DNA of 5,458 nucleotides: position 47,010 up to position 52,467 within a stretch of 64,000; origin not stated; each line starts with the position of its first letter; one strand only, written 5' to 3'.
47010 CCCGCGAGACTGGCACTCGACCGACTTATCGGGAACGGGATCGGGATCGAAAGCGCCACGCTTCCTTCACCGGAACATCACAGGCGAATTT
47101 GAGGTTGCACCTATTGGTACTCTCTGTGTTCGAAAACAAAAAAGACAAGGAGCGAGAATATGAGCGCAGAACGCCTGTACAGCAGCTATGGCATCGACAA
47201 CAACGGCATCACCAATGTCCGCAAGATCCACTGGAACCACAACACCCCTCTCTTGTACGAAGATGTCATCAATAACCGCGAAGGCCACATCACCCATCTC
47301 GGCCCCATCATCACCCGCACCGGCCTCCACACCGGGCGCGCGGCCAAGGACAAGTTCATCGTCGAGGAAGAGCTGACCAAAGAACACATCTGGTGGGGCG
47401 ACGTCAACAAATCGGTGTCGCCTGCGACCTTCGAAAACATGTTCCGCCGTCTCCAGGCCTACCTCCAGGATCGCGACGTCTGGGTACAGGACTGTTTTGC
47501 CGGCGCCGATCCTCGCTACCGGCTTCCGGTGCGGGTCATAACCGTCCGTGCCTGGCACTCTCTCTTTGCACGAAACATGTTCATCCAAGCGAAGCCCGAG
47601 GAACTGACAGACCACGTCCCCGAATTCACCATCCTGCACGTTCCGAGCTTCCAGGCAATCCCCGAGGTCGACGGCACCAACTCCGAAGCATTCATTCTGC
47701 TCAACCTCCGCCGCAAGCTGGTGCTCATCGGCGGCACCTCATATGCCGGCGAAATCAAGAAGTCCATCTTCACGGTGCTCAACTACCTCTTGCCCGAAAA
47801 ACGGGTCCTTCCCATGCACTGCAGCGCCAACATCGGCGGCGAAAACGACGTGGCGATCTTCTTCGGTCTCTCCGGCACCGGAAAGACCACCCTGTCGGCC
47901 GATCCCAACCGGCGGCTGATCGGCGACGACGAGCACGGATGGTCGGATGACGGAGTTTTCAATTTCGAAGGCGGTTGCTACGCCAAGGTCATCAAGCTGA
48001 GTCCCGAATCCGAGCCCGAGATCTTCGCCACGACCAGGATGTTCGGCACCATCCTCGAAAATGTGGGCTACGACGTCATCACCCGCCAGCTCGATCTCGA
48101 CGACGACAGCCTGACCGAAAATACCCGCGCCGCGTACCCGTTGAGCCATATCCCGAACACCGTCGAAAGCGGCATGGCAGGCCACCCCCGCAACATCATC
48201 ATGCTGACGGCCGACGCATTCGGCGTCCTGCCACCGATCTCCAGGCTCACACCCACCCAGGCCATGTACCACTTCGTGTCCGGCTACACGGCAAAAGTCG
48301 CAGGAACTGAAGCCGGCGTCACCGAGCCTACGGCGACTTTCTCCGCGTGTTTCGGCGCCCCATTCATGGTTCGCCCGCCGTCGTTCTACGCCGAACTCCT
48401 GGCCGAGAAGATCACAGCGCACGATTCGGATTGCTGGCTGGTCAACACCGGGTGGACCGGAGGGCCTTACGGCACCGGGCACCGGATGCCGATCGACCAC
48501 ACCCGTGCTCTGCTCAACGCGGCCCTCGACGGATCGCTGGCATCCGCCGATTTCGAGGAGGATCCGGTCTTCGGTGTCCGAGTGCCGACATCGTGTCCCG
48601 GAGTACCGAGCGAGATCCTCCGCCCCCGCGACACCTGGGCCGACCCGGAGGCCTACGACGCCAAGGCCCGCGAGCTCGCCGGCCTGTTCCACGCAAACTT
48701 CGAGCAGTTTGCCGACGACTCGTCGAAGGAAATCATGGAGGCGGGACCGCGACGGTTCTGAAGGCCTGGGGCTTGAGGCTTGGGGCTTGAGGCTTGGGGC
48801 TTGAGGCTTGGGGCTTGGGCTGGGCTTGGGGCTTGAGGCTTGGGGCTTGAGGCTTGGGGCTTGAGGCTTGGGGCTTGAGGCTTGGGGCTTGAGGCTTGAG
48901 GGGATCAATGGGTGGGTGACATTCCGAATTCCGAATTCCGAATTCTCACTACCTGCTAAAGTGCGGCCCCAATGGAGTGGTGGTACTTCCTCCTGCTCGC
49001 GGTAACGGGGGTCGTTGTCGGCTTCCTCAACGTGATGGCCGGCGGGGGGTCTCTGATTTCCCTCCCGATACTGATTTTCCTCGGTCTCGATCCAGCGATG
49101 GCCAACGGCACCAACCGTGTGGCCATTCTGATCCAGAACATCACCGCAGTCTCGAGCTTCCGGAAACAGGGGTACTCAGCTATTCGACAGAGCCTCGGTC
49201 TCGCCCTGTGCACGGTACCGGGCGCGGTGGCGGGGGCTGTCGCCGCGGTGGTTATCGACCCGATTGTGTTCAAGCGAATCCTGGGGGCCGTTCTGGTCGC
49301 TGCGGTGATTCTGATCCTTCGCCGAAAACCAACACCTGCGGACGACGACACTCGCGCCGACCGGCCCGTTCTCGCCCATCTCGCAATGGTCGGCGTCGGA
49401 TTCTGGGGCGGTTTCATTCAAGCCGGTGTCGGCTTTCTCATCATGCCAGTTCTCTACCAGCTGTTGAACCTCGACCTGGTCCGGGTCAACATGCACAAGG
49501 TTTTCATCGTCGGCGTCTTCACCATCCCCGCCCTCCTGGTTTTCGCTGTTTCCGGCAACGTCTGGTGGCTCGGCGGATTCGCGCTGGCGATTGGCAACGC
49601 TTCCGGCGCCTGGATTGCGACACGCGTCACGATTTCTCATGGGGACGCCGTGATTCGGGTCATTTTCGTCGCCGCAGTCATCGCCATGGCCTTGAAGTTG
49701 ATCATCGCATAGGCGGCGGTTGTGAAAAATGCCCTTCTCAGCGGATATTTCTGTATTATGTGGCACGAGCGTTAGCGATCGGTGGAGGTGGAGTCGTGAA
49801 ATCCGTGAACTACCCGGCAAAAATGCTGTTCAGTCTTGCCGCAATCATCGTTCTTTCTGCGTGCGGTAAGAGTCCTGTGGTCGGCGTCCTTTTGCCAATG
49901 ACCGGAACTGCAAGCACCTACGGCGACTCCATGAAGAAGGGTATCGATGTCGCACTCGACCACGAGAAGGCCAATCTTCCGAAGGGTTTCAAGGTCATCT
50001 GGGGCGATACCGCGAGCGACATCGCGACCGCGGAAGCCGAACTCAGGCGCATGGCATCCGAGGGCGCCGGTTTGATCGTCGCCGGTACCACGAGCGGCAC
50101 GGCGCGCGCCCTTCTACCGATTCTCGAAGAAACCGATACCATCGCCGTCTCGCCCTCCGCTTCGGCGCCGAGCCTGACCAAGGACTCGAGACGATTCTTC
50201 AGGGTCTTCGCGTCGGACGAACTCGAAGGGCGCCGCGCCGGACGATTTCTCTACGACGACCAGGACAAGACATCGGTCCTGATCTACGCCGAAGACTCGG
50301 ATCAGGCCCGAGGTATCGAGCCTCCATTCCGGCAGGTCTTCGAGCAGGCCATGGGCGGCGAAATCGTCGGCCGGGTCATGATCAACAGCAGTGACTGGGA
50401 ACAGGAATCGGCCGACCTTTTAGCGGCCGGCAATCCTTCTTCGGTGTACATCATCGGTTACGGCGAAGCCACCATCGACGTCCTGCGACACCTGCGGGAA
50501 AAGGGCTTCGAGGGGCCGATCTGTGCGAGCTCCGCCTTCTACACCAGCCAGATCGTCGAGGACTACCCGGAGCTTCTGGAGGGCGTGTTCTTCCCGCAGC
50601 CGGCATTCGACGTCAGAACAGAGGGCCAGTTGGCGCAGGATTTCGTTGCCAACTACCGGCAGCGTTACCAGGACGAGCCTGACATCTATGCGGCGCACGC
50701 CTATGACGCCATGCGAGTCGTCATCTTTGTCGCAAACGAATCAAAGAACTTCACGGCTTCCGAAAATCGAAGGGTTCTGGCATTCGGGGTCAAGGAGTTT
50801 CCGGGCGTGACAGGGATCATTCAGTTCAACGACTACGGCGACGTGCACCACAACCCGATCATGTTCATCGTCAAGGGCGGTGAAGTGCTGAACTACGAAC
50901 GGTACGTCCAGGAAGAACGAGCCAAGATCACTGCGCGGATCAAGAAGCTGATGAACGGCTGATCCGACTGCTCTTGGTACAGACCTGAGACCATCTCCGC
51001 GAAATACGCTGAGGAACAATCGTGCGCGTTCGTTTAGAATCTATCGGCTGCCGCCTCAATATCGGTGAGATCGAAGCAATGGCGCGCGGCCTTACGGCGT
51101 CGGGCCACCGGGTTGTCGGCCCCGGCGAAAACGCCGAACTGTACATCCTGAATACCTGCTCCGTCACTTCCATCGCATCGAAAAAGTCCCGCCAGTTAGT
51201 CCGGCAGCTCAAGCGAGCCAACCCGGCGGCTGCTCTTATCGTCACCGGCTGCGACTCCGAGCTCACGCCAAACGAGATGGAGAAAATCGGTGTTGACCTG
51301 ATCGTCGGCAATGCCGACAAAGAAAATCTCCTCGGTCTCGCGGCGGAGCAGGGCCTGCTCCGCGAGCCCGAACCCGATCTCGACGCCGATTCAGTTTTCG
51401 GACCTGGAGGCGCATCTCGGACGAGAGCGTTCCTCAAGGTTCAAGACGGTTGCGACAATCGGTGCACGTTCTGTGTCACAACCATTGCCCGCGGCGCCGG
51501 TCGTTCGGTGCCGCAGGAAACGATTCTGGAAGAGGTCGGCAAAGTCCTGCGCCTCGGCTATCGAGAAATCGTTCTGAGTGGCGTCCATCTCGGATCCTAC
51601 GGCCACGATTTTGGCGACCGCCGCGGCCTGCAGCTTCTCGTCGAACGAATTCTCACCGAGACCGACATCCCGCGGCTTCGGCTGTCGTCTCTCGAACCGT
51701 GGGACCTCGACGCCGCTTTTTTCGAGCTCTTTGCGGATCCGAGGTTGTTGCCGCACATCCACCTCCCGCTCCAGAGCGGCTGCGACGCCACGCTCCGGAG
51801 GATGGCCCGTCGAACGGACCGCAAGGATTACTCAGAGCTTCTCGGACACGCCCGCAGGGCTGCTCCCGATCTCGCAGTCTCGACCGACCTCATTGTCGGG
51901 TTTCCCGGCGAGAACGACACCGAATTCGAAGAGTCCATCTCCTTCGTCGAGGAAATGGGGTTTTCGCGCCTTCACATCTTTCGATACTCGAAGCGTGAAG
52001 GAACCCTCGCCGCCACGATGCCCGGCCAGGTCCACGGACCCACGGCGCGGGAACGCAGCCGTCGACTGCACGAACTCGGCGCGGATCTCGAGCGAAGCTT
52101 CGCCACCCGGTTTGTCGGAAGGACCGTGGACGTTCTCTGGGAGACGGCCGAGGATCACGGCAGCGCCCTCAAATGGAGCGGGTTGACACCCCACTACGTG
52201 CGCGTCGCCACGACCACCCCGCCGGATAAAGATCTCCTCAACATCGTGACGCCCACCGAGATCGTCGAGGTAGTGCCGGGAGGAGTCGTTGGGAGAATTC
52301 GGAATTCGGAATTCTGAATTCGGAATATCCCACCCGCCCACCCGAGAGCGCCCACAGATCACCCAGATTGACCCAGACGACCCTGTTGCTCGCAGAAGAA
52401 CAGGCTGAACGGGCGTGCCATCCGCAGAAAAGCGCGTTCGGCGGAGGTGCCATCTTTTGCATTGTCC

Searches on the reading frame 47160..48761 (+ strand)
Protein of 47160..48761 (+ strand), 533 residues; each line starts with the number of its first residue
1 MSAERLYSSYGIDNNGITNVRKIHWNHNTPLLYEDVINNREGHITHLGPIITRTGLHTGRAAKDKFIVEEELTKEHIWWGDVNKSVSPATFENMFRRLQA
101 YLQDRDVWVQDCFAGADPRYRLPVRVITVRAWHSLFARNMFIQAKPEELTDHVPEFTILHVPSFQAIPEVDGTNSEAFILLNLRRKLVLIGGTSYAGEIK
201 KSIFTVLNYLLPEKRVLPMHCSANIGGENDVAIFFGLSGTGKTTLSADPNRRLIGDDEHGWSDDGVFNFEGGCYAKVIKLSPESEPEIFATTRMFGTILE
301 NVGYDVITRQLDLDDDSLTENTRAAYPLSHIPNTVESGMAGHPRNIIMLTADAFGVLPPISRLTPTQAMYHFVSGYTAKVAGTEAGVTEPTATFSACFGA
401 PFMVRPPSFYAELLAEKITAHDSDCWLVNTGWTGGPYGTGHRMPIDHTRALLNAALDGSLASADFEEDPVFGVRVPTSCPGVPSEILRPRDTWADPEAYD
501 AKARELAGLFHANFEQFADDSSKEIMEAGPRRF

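Call 14: find_encoding_contigs(protein=window:47160-48761:+, flank=10000, max_places=4)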
Protein window:47160-48761:+ (533 aa): no gene with exactly this product is on record in the collection.

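Call 53: find_homologous_proteins(query=window:47160-48761:+, max_evalue=1e-50)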
Query window:47160-48761:+ (533 aa): 8000 proteins with E <= 1e-50 among 8000 candidates; the best 120 are listed.
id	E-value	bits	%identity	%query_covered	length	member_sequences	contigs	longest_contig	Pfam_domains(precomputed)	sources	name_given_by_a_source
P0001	0.0e+0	1119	88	100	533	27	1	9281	PF01293.26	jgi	-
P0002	0.0e+0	1086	84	100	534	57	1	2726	PF01293.26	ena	-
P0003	0.0e+0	1053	82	100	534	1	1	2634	PF01293.26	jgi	jgi:phosphoenolpyruvate carboxykinase (ATP)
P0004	0.0e+0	1044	81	100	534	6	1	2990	PF01293.26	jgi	jgi:phosphoenolpyruvate carboxykinase (ATP)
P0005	0.0e+0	1041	81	100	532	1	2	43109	PF01293.26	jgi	jgi:phosphoenolpyruvate carboxykinase (ATP)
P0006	0.0e+0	1040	82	100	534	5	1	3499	PF01293.26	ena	-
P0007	0.0e+0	1023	80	99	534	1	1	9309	PF01293.26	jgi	jgi:phosphoenolpyruvate carboxykinase (ATP)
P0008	0.0e+0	1018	80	100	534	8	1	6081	PF01293.26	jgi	jgi:phosphoenolpyruvate carboxykinase (ATP)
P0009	0.0e+0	1013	79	99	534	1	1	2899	PF01293.26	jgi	jgi:phosphoenolpyruvate carboxykinase (ATP)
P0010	0.0e+0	1012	79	100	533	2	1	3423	PF01293.26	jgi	-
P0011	0.0e+0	1011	80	100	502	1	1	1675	PF01293.26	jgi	jgi:phosphoenolpyruvate carboxykinase (ATP)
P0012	9.2e-298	1006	78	100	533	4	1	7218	PF01293.26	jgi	-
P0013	2.6e-295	998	77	99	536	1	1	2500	PF01293.26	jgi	jgi:phosphoenolpyruvate carboxykinase (ATP)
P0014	3.5e-295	998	79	99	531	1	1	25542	PF01293.26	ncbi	-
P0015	5.0e-295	997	79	99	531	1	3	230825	PF01293.26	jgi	-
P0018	5.4e-294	994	79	100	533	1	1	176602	PF01293.26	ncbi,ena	-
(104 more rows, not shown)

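Call 54: find_encoding_contigs(protein=P0001, flank=10000, max_places=2)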
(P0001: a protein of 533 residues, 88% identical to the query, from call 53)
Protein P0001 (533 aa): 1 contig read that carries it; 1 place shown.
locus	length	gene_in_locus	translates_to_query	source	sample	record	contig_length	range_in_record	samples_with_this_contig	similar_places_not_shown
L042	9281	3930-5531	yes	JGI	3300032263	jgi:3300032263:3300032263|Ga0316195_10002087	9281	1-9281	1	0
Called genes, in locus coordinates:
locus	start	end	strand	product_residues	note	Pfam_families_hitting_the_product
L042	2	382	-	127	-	?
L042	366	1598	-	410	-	PF03116:NQR2_RnfD_RnfE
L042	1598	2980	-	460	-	PF05896:NQRA_N, PF24836:NQRA_2nd, PF11973:NQRA_SLBB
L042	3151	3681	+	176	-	PF00571:CBS (weak)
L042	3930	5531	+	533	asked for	PF01293:PEPCK_ATP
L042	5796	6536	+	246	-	PF01925:TauE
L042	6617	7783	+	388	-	PF13458:Peripla_BP_6, PF01094:ANF_receptor (faint)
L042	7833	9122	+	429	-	PF00919:UPF0004, PF04055:Radical_SAM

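Call 55: find_encoding_contigs(protein=P0005, flank=10000, max_places=2)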
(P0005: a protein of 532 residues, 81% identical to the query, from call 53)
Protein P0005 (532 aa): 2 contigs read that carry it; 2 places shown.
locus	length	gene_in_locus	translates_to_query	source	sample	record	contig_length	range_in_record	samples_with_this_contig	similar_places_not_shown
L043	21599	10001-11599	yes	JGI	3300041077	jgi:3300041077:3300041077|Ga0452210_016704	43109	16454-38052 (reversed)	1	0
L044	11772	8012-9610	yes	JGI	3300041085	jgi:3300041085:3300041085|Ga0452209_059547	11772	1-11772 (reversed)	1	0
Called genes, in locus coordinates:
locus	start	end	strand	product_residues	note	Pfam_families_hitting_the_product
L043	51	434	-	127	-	PF07110:EthD (weak)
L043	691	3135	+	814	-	PF02321:OEP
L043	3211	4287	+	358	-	PF25973:BSH_CzcB (faint), PF00364:Biotin_lipoyl (faint), PF25876:HH_MFP_RND (faint), PF25954:Beta-barrel_RND_2 (weak), PF25989:YknX_C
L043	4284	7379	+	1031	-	PF00873:ACR_tran, PF03176:MMPL (weak), PF02355:SecD_SecF_C (weak)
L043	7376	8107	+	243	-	PF07885:Ion_trans_2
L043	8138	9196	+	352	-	PF10459:Peptidase_S46 (faint), PF00089:Trypsin, PF13365:Trypsin_2, PF13180:PDZ_2 (faint)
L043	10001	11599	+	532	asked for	PF01293:PEPCK_ATP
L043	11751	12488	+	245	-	PF01925:TauE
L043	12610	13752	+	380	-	PF13433:Peripla_BP_5 (weak), PF13458:Peripla_BP_6, PF01094:ANF_receptor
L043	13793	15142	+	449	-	PF00919:UPF0004, PF04055:Radical_SAM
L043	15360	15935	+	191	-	PF12917:YfbR-like, PF13023:HD_3, PF01966:HD (weak)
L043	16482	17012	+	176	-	PF13590:DUF4136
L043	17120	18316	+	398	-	PF01546:Peptidase_M20, PF07687:M20_dimer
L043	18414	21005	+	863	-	PF01624:MutS_I, PF05188:MutS_II, PF05192:MutS_III, PF05190:MutS_IV, PF00488:MutS_V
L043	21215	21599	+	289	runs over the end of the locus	PF00933:Glyco_hydro_3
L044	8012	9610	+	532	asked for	PF01293:PEPCK_ATP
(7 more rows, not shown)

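Call 56: find_encoding_contigs(protein=P0018, flank=10000, max_places=2)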
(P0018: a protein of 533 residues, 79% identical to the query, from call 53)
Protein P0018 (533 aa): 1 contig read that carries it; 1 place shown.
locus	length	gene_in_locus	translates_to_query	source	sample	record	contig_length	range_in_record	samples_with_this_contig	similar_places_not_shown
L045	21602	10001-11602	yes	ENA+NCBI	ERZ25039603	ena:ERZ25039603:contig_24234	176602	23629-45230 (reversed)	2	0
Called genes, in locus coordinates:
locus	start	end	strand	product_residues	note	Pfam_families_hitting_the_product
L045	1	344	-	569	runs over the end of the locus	PF02321:OEP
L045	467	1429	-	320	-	PF05221:AdoHcyase, PF00670:AdoHcyase_NAD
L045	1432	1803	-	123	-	PF05221:AdoHcyase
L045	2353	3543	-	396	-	PF04339:FemAB_like, PF13480:Acetyltransf_6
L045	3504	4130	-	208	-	-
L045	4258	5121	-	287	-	PF05853:BKACE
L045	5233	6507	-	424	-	PF05157:MshEN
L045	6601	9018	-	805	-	PF17764:PriA_3primeBD, PF00270:DEAD, PF04851:ResIII, PF18319:Zn_ribbon_PriA, PF18074:PriA_C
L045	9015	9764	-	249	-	PF06342:DUF1057 (weak), PF00561:Abhydrolase_1, PF12146:Hydrolase_4 (faint), PF12697:Abhydrolase_6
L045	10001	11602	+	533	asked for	PF01293:PEPCK_ATP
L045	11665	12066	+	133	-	PF01035:DNA_binding_1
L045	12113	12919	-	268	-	PF02621:VitK2_biosynth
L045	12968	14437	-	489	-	PF05761:5_nucleotid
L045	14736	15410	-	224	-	PF02742:Fe_dep_repr_C, PF04023:FeoA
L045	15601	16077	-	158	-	PF07670:Gate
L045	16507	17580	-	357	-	PF02421:FeoB_N, PF01926:MMR_HSR1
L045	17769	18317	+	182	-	PF01325:Fe_dep_repress (faint), PF12802:MarR_2 (weak), PF02742:Fe_dep_repr_C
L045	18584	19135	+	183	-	PF00246:Peptidase_M14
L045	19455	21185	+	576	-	-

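Call 79: find_encoding_contigs(protein=P0002, flank=5000, max_places=1)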
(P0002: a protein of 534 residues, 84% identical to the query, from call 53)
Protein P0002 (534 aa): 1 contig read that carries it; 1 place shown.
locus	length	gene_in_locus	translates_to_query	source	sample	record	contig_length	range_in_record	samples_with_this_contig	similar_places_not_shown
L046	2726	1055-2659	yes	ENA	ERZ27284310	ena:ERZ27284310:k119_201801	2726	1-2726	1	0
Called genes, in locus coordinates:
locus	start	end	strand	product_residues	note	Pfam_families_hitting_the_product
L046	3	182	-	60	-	?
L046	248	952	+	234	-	PF01027:Bax1-I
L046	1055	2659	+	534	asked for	PF01293:PEPCK_ATP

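Call 80: find_encoding_contigs(protein=P0007, flank=5000, max_places=1)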
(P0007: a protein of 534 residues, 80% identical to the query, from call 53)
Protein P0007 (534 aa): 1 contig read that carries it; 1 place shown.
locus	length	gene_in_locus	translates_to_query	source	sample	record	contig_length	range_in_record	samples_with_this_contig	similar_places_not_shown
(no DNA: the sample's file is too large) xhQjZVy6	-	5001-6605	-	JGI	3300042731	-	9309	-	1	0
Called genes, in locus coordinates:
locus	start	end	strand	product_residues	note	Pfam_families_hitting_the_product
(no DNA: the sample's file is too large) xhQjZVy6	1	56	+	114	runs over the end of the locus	-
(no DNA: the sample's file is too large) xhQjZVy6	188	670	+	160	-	PF03625:DUF302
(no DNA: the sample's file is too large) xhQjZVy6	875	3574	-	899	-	PF00069:Pkinase, PF07714:PK_Tyr_Ser-Thr, PF01636:APH (faint), PF03109:ABC1 (weak)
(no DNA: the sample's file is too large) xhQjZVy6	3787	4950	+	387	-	PF13385:Laminin_G_3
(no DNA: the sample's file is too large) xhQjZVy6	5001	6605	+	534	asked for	PF01293:PEPCK_ATP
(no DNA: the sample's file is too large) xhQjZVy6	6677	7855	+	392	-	PF13458:Peripla_BP_6, PF01094:ANF_receptor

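Call 81: find_encoding_contigs(protein=P0008, flank=5000, max_places=1)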
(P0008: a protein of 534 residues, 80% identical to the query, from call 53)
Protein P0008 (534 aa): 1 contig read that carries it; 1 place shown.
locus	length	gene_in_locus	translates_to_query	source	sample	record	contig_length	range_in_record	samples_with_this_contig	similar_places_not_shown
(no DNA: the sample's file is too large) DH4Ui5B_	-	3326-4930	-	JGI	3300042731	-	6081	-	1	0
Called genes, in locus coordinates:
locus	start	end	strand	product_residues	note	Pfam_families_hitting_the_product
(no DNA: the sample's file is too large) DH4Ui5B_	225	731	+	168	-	-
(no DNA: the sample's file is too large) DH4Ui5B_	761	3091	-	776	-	PF14522:Cytochrome_C7 (faint), PF13646:HEAT_2 (weak), PF23914:TPR_CcmH_CycH (weak), PF00515:TPR_1 (weak), PF07719:TPR_2 (weak), PF14559:TPR_19 (weak), PF13432:TPR_16, PF14559:TPR_19, +6 more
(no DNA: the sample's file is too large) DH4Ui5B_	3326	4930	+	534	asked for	PF01293:PEPCK_ATP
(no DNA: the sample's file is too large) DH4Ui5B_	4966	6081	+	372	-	?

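Call 82: find_encoding_contigs(protein=P0012, flank=5000, max_places=1)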
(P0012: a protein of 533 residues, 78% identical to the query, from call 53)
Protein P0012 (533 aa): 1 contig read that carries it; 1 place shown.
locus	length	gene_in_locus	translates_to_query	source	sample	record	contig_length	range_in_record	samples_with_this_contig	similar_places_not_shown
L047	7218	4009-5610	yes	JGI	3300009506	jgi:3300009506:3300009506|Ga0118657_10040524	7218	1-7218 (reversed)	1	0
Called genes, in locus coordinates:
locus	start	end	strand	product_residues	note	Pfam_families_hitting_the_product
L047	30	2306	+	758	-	PF00515:TPR_1 (weak), PF13432:TPR_16 (weak), PF12895:ANAPC3, PF14559:TPR_19, PF23914:TPR_CcmH_CycH (weak), PF00515:TPR_1, PF13432:TPR_16, PF14559:TPR_19, +16 more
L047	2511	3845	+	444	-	PF13519:VWA_2 (weak), PF02412:TSP_3 (faint), PF00691:OmpA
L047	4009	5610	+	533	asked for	PF01293:PEPCK_ATP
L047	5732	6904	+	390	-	PF13433:Peripla_BP_5 (faint), PF13458:Peripla_BP_6, PF01094:ANF_receptor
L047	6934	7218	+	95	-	?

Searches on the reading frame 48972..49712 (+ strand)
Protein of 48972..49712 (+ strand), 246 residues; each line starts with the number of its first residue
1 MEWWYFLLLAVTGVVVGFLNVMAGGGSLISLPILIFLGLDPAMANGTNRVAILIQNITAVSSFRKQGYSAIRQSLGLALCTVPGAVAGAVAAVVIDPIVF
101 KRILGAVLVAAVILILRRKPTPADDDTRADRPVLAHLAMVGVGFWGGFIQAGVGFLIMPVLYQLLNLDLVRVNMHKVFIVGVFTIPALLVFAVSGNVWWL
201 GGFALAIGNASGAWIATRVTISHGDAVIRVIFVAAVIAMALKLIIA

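Call 39: search_protein_families(library=pfam, proteins=[window:48972-49712:+], max_evalue=0.01)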
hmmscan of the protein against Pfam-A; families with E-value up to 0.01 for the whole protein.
window:48972-49712:+ (246 aa): 1 family
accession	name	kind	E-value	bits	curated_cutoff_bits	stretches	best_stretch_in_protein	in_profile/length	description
PF01925.25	TauE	-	2.7e-43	148.8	32.6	1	9-243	1-237/237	Sulfite exporter TauE/SafE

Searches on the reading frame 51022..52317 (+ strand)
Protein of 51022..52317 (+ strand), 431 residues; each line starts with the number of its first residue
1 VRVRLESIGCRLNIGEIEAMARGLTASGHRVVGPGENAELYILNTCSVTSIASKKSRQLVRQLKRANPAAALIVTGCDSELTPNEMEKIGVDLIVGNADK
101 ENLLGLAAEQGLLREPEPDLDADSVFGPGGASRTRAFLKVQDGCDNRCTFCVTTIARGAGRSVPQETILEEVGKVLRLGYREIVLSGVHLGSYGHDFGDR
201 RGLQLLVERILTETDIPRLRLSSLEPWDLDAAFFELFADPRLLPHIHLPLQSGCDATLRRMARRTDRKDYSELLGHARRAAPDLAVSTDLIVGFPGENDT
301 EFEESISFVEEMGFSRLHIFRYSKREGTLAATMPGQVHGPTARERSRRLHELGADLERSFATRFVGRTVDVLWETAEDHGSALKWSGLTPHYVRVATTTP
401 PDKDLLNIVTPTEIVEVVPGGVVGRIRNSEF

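Call 39: search_protein_families(library=pfam, proteins=[window:51022-52317:+], max_evalue=0.01)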
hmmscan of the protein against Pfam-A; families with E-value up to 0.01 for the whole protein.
window:51022-52317:+ (431 aa): 2 families
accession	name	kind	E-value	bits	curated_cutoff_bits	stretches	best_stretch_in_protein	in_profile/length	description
PF04055.27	Radical_SAM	-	4.4e-22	79.5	29.5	1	139-309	2-166/166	Radical SAM superfamily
PF00919.26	UPF0004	-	2.1e-20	73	27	1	2-96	1-98/98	Uncharacterized protein family UPF0004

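Call 94: find_homologous_proteins(query=window:51022-52317:+, max_evalue=1e-60)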
Query window:51022-52317:+ (431 aa): 7359 proteins with E <= 1e-60 among 8000 candidates; the best 120 are listed.
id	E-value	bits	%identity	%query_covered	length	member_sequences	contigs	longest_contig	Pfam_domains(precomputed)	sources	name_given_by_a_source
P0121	8.8e-287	969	100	100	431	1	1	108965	PF04055.28,PF00919.27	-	-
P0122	3.5e-244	828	84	100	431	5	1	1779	PF04055.28,PF00919.27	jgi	jgi:threonylcarbamoyladenosine tRNA methylthiotransferase MtaB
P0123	1.6e-211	721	73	100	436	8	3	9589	PF04055.28,PF00919.27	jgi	jgi:threonylcarbamoyladenosine tRNA methylthiotransferase MtaB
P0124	2.0e-210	717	73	100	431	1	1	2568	PF04055.28,PF00919.27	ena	-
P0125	2.3e-210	717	73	100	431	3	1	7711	PF04055.28,PF00919.27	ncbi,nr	ncbi:MAG: tRNA (N(6)-L-threonylcarbamoyladenosine(37)-C(2))-methylthiotransferase MtaB [Acidobacteri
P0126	5.0e-210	716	73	100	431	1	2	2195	PF04055.28,PF00919.27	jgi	-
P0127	6.8e-210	715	74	100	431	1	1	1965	PF04055.28,PF00919.27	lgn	-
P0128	1.2e-209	714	73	100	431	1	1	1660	PF04055.28,PF00919.27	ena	-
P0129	2.6e-209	713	74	100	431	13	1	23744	PF04055.28,PF00919.27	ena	-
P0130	7.3e-209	712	73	96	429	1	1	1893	PF04055.28,PF00919.27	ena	-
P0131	1.9e-208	711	74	99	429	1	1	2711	PF04055.28,PF00919.27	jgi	jgi:threonylcarbamoyladenosine tRNA methylthiotransferase MtaB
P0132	2.0e-208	710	74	99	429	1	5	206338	PF04055.28,PF00919.27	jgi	jgi:threonylcarbamoyladenosine tRNA methylthiotransferase MtaB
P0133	2.8e-208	710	74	99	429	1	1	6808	PF04055.28,PF00919.27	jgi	jgi:threonylcarbamoyladenosine tRNA methylthiotransferase MtaB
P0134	3.4e-208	710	73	99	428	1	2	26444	PF04055.28,PF00919.27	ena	-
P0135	3.9e-208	709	73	100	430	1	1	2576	PF04055.28,PF00919.27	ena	-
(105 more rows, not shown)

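Call 95: find_encoding_contigs(protein=P0121, flank=10000, max_places=3)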
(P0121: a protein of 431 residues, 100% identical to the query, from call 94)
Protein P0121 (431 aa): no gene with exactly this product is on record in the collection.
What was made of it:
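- Tried and rejected: The window's own 109-kb contig could not be retrieved (calls 14, 95).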

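Call 96: find_encoding_contigs(protein=P0122, flank=3000, max_places=3)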
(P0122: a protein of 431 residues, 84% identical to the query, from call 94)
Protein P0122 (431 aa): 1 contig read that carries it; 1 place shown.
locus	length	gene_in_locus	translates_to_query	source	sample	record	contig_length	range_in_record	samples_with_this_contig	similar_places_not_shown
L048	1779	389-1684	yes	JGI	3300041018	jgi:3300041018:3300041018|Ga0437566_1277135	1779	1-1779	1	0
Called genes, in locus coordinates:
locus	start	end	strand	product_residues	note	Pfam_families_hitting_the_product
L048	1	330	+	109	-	?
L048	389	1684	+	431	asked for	PF00919:UPF0004, PF04055:Radical_SAM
